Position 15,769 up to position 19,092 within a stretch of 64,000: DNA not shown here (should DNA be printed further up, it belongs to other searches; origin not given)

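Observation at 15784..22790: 7-kb AT-rich defence-type island inserted directly 3' of tRNA-Gly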

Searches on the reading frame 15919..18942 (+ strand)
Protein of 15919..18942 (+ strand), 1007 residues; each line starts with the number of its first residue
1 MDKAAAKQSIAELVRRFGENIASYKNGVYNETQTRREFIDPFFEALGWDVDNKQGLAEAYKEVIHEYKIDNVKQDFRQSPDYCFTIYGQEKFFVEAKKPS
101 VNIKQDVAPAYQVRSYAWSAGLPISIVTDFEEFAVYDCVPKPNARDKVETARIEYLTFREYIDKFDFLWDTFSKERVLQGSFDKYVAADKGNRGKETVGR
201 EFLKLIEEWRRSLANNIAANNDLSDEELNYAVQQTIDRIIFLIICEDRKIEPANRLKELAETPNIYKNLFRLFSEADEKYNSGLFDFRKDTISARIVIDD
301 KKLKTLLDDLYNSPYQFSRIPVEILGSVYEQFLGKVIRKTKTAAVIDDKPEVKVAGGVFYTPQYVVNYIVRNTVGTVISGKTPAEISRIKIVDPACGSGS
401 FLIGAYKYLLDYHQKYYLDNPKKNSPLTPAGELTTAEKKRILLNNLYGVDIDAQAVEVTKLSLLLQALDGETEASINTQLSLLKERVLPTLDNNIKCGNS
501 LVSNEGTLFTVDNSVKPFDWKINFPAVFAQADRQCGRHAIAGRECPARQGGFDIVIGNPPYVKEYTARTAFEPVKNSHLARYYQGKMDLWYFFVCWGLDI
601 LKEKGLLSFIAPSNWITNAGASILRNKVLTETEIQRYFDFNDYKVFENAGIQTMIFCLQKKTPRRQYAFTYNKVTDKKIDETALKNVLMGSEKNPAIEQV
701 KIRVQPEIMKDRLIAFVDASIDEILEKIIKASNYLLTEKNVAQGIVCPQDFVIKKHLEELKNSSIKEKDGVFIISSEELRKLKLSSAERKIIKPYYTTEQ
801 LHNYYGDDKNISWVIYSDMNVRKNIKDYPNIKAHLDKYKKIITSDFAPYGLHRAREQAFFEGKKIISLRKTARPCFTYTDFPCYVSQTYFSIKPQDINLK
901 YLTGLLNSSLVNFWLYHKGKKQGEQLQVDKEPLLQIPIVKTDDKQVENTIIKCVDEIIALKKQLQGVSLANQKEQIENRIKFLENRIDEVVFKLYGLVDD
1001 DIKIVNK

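Call 7: search_protein_families(library=pfam, proteins=[window:15919-18942:+], max_evalue=0.01)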
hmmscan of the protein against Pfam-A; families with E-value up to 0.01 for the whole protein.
window:15919-18942:+ (1007 aa): 7 families
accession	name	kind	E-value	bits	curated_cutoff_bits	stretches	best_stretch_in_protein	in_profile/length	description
PF07669.17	Eco57I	-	3.7e-40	138.2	25.3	1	444-646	1-171/171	Eco57I restriction-modification methylase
PF02384.22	N6_Mtase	-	3e-19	69.9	20.4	2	323-472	4-106/311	N-6 DNA Methylase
PF20473.4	MmeI_Mtase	-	6.3e-17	62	27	1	385-657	17-247/259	MmeI, DNA-methyltransferase domain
PF04313.20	HSDR_N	-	9.5e-09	35.8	25.1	1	29-141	2-195/198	Type I restriction enzyme R protein N terminus (HSDR_N)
PF12950.13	TaqI_C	-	1.1e-07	32.5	26.5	1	845-938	22-118/118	TaqI-like C-terminal specificity domain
PF01170.24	UPF0020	-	1.1e-05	25.6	22.3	1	390-464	31-97/197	RMKL-like, methyltransferase domain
PF20464.3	MmeI_N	-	0.00027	21.7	27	1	16-169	5-148/181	MmeI, N-terminal domain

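Call 8: search_protein_families(library=padloc, proteins=[window:15919-18942:+], max_evalue=0.01)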
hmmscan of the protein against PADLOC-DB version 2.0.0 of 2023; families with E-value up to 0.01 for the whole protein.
window:15919-18942:+ (1007 aa): 62 families (the best 25 are shown)
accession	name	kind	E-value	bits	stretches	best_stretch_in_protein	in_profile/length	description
PDLC03604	REase_MTase_IIG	-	2.1e-178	593.4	1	1-1004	1-1003/1011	Type IIG restriction enzyme-methyltransferase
PDLC03612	REase_MTase_IIG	-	6.4e-59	198.1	2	550-1006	805-1244/1247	Type IIG restriction enzyme-methyltransferase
PDLC03609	REase_MTase_IIG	-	2.2e-39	133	2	388-924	436-913/1066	Type IIG restriction enzyme-methyltransferase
PDLC03629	REase_MTase_IIG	-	1.2e-34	117.4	1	384-661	431-689/1182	Type IIG restriction enzyme-methyltransferase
PDLC03250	MTase_II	-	6.1e-32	109.2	1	330-1006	144-769/775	Type II methyltransferase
PDLC03335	MTase_II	-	1.8e-29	100.9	1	353-930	76-563/607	Type II methyltransferase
PDLC02643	DrmMI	-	6.8e-29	98.4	2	357-502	556-717/1347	DrmMI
PDLC02521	PglX|PglXI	-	7.9e-27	91.6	3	551-701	481-628/1174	PglX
PDLC03596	REase_MTase_IIG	-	7.1e-26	88.5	3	544-665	704-824/1148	Type IIG restriction enzyme-methyltransferase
PDLC03245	MTase_II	-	1.3e-24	84.7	2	552-944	159-536/577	Type II methyltransferase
PDLC03248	MTase_II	-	4.5e-24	83.1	1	551-963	85-498/521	Type II methyltransferase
PDLC03598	REase_MTase_IIG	-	1.4e-23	80.8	2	20-686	14-619/912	Type IIG restriction enzyme-methyltransferase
PDLC02529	PglX|PglXI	-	1.1e-21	74.3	1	360-563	203-369/1189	PglX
PDLC02525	PglX|PglXI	-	2.2e-20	70.8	2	550-683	454-587/607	PglX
PDLC03630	REase_MTase_IIG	-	2.3e-20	70.1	2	548-693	602-761/1100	Type IIG restriction enzyme-methyltransferase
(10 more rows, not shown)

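Call 24: find_homologous_proteins(query=window:15919-18942:+, max_evalue=1e-20)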
Query window:15919-18942:+ (1007 aa): 8000 proteins with E <= 1e-20 among 8000 candidates; the best 120 are listed.
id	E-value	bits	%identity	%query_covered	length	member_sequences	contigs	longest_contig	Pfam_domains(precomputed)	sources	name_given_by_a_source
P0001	0.0e+0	2289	100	100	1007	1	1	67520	PF04313.21,PF02384.23,PF07669.18,PF12950.14,PF01170.25,PF20473.5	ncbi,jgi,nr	ncbi:MAG: N-6 DNA methylase [Candidatus Margulisbacteria bacterium]|jgi:adenine-specific DNA-methylt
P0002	0.0e+0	1603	72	100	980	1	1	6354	PF04313.21,PF02384.23,PF07669.18,PF12950.14,PF01170.25,PF20464.4,PF20473.5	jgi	jgi:adenine-specific DNA-methyltransferase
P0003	0.0e+0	1594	72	100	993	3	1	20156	PF04313.21,PF02384.23,PF07669.18,PF12950.14,PF20473.5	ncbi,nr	ncbi:MAG: N-6 DNA methylase [Candidatus Margulisbacteria bacterium]|nr:N-6 DNA methylase [Candidatus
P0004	0.0e+0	1549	71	100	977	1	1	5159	PF04313.21,PF02384.23,PF07669.18,PF01170.25,PF20473.5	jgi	jgi:adenine-specific DNA-methyltransferase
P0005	0.0e+0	1284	57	100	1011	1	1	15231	PF04313.21,PF02384.23,PF07669.18,PF12950.14,PF01170.25,PF20473.5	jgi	jgi:adenine-specific DNA-methyltransferase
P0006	0.0e+0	1270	57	100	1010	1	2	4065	PF02384.23,PF07669.18,PF12950.14,PF01170.25,PF20473.5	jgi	-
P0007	0.0e+0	1170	54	100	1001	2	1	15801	PF04313.21,PF02384.23,PF07669.18,PF12950.14,PF01170.25,PF20473.5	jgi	jgi:adenine-specific DNA-methyltransferase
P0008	0.0e+0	1160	54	100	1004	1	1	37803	PF04313.21,PF02384.23,PF07669.18,PF12950.14,PF20473.5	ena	-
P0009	0.0e+0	1156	53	100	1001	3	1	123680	PF04313.21,PF02384.23,PF07669.18,PF12950.14,PF01170.25,PF20473.5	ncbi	-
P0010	0.0e+0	1154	54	100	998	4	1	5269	PF04313.21,PF02384.23,PF07669.18,PF12950.14,PF01170.25,PF20473.5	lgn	-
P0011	0.0e+0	1154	52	62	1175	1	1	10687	PF04313.21,PF02384.23,PF07669.18,PF12950.14,PF01170.25,PF20473.5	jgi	-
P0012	0.0e+0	1143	53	100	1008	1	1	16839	PF04313.21,PF02384.23,PF07669.18,PF12950.14,PF01170.25,PF20473.5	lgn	-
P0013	0.0e+0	1136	57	52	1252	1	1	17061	PF04313.21,PF02384.23,PF07669.18,PF12950.14,PF01170.25,PF20473.5,PF01797.22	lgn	-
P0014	0.0e+0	1132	53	100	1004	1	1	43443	PF04313.21,PF02384.23,PF07669.18,PF12950.14,PF20473.5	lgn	-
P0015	0.0e+0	1127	52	100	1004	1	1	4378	PF04313.21,PF02384.23,PF07669.18,PF12950.14,PF01170.25,PF20473.5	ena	-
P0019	0.0e+0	1107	51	100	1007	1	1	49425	PF04313.21,PF02384.23,PF07669.18,PF12950.14,PF20473.5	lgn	-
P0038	0.0e+0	1026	50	100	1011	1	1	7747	PF04313.21,PF02384.23,PF07669.18,PF12950.14,PF01170.25,PF20473.5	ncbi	-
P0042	3.2e-298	1010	48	99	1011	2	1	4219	PF02384.23,PF07669.18,PF12950.14,PF20473.5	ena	-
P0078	8.6e-263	893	47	100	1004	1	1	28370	PF04313.21,PF02384.23,PF07669.18,PF12950.14,PF01170.25,PF20473.5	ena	-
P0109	8.4e-238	810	43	100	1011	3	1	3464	PF04313.21,PF02384.23,PF07669.18,PF12950.14,PF01170.25,PF20473.5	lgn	-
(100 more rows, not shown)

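Call 25: find_encoding_contigs(protein=P0003, flank=10000, max_places=5)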
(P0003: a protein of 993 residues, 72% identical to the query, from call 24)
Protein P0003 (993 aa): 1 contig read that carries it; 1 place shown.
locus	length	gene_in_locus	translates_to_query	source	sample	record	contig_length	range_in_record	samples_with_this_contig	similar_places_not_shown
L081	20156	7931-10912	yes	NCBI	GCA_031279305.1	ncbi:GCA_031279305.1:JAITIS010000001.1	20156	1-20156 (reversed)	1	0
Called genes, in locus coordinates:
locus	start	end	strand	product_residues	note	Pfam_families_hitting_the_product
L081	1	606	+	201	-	PF03099:BPL_LplA_LipB, PF02237:BPL_C (weak)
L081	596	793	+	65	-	PF04277:OAD_gamma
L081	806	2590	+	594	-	PF00682:HMGL-like, PF25997:BSH_YhbJ (faint), PF02436:PYC_OADA, PF00364:Biotin_lipoyl, PF25917:BSH_RND (weak)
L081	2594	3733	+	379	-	PF03977:OAD_beta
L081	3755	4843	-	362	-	-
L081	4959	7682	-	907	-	PF03699:UPF0182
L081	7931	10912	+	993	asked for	PF04313:HSDR_N (weak), PF02384:N6_Mtase, PF20473:MmeI_Mtase, PF07669:Eco57I, PF12950:TaqI_C (weak)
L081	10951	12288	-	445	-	PF01554:MatE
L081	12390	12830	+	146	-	-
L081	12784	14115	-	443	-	PF01926:MMR_HSR1, PF02421:FeoB_N, PF18128:HydF_dimer (weak), PF18133:HydF_tetramer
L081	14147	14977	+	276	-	PF21088:MS_channel_1st (weak), PF00924:MS_channel_2nd, PF21082:MS_channel_3rd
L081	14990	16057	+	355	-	PF01594:AI-2E_transport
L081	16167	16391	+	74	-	PF04023:FeoA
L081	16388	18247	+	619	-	PF01926:MMR_HSR1, PF02421:FeoB_N, PF09439:SRPRB (weak), PF07670:Gate, PF07664:FeoB_C, PF07670:Gate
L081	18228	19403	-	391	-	-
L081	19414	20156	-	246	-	PF07556:DUF1538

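Call 26: find_encoding_contigs(protein=P0001, flank=10000, max_places=5)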
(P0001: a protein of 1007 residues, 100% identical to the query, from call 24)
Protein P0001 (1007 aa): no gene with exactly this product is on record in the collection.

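Call 27: find_encoding_contigs(protein=P0002, flank=10000, max_places=5)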
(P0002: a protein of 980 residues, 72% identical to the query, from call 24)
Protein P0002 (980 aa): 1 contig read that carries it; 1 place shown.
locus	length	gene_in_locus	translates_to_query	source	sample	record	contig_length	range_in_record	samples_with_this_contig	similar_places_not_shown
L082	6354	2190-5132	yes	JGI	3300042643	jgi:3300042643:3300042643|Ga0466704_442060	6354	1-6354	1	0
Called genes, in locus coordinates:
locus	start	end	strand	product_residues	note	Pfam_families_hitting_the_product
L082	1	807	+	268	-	?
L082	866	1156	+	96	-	PF05973:Gp49 (weak)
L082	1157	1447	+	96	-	PF21716:dnstrm_HI1420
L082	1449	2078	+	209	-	PF06971:Put_DNA-bind_N, PF02629:CoA_binding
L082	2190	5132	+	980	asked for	PF20464:MmeI_N (weak), PF04313:HSDR_N (weak), PF02384:N6_Mtase, PF01170:UPF0020 (faint), PF20473:MmeI_Mtase, PF07669:Eco57I, PF12950:TaqI_C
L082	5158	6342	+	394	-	PF04326:SLFN_AlbA_2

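Call 28: find_encoding_contigs(protein=P0004, flank=10000, max_places=5)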
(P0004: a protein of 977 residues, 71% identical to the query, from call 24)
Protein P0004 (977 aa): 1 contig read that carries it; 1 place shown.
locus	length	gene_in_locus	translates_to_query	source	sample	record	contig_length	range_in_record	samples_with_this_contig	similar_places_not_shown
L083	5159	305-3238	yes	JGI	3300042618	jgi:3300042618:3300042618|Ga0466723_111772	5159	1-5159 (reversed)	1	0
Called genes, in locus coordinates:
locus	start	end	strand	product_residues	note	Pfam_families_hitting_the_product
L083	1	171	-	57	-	?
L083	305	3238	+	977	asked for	PF04313:HSDR_N (faint), PF02384:N6_Mtase, PF01170:UPF0020 (faint), PF20473:MmeI_Mtase, PF07669:Eco57I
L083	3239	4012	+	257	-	PF14355:Abi_C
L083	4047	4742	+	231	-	-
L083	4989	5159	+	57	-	?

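Call 37: search_protein_families(library=ncbifam, proteins=[window:15919-18942:+], max_evalue=0.01)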
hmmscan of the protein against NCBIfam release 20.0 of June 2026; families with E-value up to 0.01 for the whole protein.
window:15919-18942:+ (1007 aa): 7 families
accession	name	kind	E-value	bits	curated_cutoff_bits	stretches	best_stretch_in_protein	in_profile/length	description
NF033452.1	BREX_1_MTaseX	exception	4.4e-31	107.6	500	3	552-963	508-882/1210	BREX-1 system adenine-specific DNA-methyltransferase PglX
NF033455.1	BREX_6_MTaseX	exception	3.5e-22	77.8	900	2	368-476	309-409/1319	BREX-6 system adenine-specific DNA-methyltransferase PglX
NF033451.1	BREX_2_MTaseX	equivalog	1.1e-19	69.8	400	1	358-563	197-370/1185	BREX-2 system adenine-specific DNA-methyltransferase PglX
TIGR02987.1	met_A_Alw26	exception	3.9e-18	65.5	353.5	2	356-562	3-123/523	Alw26I/Eco31I/Esp3I family type II restriction adenine-specific DNA-methyltransferase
NF047738.1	antiphage_MADS2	equivalog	2e-12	46.3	720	1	262-467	239-409/654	methylation-associated defense system DNA methyltransferase MAD2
NF033454.1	BREX_5_MTaseX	exception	1.6e-10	39.2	900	1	388-468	302-369/1404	BREX-5 system adenine-specific DNA-methyltransferase PglX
TIGR03534.1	RF_mod_PrmC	equivalog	0.0069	15.9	199.1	0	548-574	153-179/253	peptide chain release factor N(5)-glutamine methyltransferase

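Call 38: search_protein_families(library=phrogs, proteins=[window:15919-18942:+], max_evalue=0.01)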
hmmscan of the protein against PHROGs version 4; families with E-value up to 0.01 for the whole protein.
window:15919-18942:+ (1007 aa): 10 families
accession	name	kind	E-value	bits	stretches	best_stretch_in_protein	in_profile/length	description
phrog_31645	-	unknown function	4.8e-31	108.7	2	387-679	474-726/1075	-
phrog_16674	-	other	6.6e-26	91.3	2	552-659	675-782/1364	DNA methyltransferase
phrog_2713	-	unknown function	6.5e-20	72.6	2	199-480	36-280/520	-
phrog_25988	-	unknown function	1.9e-16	59.6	2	339-470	533-693/1429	-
phrog_3689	-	other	6.1e-08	33.1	1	552-668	68-171/348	DNA methyltransferase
phrog_4225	-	DNA, RNA and nucleotide metabolism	5.1e-07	30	1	9-190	3-176/357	endonuclease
phrog_1685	-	unknown function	0.00058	18.1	1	550-634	176-252/2278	-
phrog_5696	-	unknown function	0.00081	19.8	1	356-416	116-174/250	-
phrog_14586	-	unknown function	0.0028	18.2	1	551-662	4-106/248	-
phrog_11801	-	other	0.0052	14.9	1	552-632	231-302/2269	DNA methyltransferase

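Call 65: search_solved_structures(query=window:15919-18942:+, max_evalue=0.001)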
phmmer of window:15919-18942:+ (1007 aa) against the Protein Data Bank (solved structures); distinct sequences matched with E-value up to 0.001: 10.
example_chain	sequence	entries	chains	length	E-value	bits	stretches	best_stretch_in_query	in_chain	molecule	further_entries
7lni_A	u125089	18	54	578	7.7e-22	80.2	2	551-954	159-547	Site-specific DNA-methyltransferase (adenine-specific)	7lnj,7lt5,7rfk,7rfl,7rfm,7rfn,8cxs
8cxz_A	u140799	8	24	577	7.8e-22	80.2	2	551-954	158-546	Site-specific DNA-methyltransferase (adenine-specific)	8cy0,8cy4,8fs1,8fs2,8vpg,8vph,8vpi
7qw5_A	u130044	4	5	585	1.3e-09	39.7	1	552-983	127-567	Modification methylase BseCI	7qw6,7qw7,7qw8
8c45_A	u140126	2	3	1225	3.3e-08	35.1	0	378-470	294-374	site-specific DNA-methyltransferase (adenine-specific)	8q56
9ewz_C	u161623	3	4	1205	7.1e-07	30.7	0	378-468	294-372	Adenine-specific methyltransferase BrxX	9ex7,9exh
8zek_A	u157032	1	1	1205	7.2e-07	30.7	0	378-468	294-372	site-specific DNA-methyltransferase (adenine-specific)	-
1g38_A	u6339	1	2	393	0.00028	22.1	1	551-638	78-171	MODIFICATION METHYLASE TAQI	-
2ibs_A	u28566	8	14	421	0.00032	21.9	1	551-638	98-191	Modification methylase TaqI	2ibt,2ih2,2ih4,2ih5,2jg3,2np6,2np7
1aqj_A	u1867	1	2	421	0.00032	21.9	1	551-638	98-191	ADENINE-N6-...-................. TAQI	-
1aqi_A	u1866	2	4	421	0.00032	21.9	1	551-638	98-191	ADENINE-N6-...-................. TAQI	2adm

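Call 97: search_protein_families(library=pfam, proteins=[L083:4047-4742:+, L083:3239-4012:+], max_evalue=0.01)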
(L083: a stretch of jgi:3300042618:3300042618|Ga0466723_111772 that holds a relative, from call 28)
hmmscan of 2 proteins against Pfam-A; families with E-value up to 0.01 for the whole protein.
L083:4047-4742:+ (231 aa): 0 families

L083:3239-4012:+ (257 aa): 1 family
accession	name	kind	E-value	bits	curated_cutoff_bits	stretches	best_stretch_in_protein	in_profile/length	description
PF14355.11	Abi_C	-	2.8e-08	34.2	24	1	160-235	3-82/83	Abortive infection C-terminus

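Call 98: search_protein_families(library=padloc, proteins=[L083:3239-4012:+, L083:4047-4742:+, L082:5158-6342:+], max_evalue=0.001)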
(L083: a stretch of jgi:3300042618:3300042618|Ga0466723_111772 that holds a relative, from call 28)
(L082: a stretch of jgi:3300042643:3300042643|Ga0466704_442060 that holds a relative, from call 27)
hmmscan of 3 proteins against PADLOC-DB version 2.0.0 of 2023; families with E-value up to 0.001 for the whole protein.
L083:3239-4012:+ (257 aa): 0 families

L083:4047-4742:+ (231 aa): 0 families

L082:5158-6342:+ (394 aa): 0 families
